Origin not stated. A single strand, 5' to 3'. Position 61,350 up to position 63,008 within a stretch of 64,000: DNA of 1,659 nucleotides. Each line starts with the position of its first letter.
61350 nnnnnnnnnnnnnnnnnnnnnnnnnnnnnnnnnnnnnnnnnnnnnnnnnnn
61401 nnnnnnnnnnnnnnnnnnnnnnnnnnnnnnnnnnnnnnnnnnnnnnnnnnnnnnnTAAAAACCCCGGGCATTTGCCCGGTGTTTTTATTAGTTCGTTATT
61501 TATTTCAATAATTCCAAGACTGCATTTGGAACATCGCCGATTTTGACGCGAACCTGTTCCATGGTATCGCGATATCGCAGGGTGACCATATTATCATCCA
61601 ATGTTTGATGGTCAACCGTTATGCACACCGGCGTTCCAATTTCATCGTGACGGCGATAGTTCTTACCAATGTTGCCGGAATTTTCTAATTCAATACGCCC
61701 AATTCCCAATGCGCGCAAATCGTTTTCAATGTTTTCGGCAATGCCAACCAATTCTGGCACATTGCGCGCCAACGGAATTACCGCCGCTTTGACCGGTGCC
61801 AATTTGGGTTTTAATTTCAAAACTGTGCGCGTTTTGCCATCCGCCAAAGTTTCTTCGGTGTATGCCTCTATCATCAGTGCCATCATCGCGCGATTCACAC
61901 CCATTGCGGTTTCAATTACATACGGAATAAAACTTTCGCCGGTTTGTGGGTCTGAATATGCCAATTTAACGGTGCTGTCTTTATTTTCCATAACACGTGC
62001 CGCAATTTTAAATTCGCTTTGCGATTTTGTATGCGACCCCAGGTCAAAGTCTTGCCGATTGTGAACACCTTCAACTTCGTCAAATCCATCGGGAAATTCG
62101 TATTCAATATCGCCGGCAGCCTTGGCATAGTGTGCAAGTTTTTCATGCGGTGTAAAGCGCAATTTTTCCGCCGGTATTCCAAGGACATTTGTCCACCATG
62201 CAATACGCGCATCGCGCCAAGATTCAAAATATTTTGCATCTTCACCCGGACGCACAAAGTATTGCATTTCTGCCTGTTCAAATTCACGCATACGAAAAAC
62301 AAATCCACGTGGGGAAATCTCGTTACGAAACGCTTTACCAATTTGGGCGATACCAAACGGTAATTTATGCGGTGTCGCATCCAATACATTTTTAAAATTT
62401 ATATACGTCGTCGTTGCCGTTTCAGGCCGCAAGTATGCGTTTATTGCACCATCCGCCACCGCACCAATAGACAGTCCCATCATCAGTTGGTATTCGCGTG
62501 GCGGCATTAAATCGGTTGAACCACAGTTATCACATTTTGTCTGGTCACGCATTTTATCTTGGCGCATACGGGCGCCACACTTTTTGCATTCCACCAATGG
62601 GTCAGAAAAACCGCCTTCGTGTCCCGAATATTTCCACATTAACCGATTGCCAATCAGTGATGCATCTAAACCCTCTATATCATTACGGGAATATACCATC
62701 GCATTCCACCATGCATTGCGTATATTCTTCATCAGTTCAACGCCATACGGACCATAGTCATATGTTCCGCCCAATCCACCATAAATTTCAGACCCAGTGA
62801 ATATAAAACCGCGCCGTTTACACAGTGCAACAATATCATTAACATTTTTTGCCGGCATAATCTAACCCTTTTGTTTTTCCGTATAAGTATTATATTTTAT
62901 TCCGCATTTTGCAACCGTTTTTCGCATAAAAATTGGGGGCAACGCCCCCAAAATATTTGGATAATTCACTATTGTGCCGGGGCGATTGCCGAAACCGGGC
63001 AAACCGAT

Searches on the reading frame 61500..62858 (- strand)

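Call 54: search_protein_families(library=pfam, proteins=[window:61500-62858:-], max_evalue=0.001)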
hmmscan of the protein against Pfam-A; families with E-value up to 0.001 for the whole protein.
window:61500-62858:- (452 aa): 2 families
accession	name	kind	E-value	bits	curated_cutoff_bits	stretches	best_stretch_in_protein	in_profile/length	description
PF03129.25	HGTP_anticodon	-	4e-20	72.2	21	1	357-449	1-93/94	Anticodon binding domain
PF00587.30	tRNA-synt_2b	-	7.9e-13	49.3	29.3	1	140-329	10-176/179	tRNA synthetase class II core domain (G, H, P, S and T)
